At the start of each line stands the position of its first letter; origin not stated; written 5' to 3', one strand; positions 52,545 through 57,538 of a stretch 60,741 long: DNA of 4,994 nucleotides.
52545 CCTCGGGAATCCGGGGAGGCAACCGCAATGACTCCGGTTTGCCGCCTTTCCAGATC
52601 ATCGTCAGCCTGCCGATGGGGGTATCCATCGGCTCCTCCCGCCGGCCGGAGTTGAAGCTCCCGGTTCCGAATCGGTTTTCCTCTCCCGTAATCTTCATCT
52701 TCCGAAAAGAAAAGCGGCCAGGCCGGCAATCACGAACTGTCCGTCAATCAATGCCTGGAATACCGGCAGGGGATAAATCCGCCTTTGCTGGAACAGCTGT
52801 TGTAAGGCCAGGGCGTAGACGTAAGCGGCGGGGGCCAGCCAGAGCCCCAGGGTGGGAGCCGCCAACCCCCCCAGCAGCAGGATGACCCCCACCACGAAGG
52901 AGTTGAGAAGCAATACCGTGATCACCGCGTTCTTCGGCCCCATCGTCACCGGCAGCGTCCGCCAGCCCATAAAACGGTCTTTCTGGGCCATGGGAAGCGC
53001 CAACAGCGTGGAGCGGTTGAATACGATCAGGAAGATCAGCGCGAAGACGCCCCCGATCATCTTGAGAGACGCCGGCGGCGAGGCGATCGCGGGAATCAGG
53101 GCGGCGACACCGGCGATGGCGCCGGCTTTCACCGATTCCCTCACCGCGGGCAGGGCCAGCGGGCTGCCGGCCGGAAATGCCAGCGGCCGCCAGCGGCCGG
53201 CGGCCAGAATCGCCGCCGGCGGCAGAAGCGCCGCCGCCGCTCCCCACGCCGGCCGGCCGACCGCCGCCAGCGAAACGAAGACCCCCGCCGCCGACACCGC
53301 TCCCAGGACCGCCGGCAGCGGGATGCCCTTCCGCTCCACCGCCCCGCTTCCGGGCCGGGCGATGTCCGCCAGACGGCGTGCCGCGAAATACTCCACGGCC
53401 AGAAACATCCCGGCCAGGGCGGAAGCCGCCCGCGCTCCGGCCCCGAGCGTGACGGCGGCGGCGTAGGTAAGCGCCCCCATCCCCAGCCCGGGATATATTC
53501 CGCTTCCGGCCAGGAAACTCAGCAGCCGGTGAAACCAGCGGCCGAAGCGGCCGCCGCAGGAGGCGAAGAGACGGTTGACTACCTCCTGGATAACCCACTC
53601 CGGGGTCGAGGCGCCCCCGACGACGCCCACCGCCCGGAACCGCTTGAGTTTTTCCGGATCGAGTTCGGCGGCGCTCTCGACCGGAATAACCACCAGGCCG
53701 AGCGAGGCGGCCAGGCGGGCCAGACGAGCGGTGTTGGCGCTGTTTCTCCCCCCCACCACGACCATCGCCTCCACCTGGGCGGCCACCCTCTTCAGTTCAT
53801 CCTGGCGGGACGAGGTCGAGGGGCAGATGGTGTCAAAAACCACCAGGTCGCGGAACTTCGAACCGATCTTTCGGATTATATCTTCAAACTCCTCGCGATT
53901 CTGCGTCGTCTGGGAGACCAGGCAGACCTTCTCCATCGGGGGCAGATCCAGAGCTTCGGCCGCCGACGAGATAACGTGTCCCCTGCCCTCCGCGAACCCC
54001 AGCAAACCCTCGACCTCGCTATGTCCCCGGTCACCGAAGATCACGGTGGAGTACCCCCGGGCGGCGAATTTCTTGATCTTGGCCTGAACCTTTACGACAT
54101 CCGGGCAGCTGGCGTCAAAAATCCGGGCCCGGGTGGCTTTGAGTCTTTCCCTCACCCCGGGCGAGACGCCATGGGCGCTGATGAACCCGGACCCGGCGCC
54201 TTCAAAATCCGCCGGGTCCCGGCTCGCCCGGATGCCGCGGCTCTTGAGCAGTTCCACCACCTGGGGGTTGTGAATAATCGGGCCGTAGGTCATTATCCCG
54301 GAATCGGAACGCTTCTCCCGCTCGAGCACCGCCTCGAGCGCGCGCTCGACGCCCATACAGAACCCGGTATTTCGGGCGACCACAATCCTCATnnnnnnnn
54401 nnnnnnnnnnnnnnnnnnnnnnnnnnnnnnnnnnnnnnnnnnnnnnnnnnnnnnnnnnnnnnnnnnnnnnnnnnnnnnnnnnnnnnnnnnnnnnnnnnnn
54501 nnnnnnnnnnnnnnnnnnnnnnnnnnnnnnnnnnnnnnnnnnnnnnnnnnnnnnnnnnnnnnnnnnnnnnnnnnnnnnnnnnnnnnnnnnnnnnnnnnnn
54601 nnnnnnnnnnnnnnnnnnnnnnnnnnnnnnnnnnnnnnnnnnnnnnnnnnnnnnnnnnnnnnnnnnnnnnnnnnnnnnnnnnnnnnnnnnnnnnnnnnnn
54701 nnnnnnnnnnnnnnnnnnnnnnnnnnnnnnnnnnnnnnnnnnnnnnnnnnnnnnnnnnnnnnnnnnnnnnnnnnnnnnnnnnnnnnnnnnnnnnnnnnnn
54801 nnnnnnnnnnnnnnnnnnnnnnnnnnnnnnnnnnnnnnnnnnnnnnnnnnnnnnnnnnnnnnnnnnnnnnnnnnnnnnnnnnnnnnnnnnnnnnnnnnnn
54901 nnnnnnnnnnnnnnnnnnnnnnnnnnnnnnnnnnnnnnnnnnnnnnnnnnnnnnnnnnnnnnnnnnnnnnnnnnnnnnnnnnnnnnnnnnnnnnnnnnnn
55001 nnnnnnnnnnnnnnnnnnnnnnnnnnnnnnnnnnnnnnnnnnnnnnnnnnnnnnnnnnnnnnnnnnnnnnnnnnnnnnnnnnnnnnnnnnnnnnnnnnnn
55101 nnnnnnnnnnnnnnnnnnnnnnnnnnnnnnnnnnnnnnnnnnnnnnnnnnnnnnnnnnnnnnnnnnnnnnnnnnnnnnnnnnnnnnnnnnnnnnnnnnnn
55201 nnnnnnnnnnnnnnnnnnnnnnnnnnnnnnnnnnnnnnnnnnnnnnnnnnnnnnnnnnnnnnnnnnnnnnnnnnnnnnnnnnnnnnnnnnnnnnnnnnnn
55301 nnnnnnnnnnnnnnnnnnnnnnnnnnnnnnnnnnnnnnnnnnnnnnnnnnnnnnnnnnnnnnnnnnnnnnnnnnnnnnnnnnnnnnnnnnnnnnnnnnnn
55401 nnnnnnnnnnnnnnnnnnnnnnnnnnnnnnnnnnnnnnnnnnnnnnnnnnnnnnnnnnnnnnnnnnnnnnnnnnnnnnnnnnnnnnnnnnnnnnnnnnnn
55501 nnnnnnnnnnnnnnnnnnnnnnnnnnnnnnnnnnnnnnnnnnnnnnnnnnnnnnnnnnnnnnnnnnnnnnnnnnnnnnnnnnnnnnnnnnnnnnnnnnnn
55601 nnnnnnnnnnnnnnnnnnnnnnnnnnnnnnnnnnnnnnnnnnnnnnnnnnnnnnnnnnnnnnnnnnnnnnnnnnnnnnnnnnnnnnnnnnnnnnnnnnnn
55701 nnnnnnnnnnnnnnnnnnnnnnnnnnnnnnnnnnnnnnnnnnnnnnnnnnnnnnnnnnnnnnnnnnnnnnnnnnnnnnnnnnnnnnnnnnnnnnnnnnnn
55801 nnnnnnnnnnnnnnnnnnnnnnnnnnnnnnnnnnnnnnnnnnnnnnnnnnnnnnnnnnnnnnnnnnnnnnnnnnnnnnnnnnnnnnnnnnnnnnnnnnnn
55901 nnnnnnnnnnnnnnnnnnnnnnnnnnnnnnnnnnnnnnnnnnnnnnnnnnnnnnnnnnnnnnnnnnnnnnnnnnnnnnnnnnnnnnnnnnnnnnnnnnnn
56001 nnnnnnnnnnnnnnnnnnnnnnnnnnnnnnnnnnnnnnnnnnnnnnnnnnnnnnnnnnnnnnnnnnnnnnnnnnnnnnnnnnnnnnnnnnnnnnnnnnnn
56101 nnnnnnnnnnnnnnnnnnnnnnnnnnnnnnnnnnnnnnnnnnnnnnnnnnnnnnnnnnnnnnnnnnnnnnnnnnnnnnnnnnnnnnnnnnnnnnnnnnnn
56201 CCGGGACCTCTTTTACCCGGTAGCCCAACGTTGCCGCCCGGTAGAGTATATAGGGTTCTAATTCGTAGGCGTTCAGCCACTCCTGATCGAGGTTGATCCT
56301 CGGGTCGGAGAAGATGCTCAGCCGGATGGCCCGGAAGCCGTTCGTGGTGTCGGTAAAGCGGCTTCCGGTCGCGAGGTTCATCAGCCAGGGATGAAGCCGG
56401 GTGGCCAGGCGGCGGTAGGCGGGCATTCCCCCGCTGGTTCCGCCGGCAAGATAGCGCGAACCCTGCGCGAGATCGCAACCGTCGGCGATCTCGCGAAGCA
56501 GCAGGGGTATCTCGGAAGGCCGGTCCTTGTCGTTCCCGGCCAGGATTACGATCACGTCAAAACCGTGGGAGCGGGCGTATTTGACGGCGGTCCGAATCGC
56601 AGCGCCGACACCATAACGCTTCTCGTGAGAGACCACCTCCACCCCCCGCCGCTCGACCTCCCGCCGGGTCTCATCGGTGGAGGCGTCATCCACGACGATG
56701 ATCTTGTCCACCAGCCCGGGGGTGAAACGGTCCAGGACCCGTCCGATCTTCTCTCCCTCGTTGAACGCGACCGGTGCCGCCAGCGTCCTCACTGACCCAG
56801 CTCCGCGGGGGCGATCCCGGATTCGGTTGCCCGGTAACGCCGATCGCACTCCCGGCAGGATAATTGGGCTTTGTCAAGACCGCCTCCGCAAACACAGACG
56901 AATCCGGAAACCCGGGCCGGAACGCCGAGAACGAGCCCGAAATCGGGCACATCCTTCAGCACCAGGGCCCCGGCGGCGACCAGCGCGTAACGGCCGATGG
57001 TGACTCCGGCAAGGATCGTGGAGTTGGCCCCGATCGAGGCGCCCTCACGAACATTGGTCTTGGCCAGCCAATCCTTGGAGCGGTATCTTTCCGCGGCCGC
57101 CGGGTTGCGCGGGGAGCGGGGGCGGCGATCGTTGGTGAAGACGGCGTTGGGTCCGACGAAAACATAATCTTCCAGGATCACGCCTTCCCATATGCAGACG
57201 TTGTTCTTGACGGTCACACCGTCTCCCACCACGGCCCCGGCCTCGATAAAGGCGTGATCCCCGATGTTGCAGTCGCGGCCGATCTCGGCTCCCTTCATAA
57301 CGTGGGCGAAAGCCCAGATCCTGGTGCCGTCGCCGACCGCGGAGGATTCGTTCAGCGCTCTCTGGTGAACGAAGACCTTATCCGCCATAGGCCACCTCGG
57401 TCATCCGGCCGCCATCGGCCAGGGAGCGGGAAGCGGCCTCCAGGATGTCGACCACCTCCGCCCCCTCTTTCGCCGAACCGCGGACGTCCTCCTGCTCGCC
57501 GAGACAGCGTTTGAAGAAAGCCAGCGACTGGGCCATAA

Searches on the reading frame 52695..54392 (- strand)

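Call 11: search_protein_families(library=pfam, proteins=[window:52695-54392:-])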
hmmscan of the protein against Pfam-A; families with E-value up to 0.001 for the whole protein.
window:52695-54392:- (565 aa): 1 family
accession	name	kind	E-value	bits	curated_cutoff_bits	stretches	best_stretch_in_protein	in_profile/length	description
PF02401.23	LYTB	-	5.1e-84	282.1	24.5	1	3-275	1-266/267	LytB protein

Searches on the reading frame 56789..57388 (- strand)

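Call 11: search_protein_families(library=pfam, proteins=[window:56789-57388:-])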
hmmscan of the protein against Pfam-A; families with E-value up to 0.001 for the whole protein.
window:56789-57388:- (199 aa): 3 families
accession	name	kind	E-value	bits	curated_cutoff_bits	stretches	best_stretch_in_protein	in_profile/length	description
PF00132.30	Hexapep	-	5.4e-27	92.8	27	4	18-49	4-35/36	Bacterial transferase hexapeptide (six repeats)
PF14602.12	Hexapep_2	-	4e-10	39.7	27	2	36-66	4-32/34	Hexapeptide repeat of succinyl-transferase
PF25084.1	LbH_EIF2B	-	9e-10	38.9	54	0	52-82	73-103/105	EIF2B subunit epsilon LbH domain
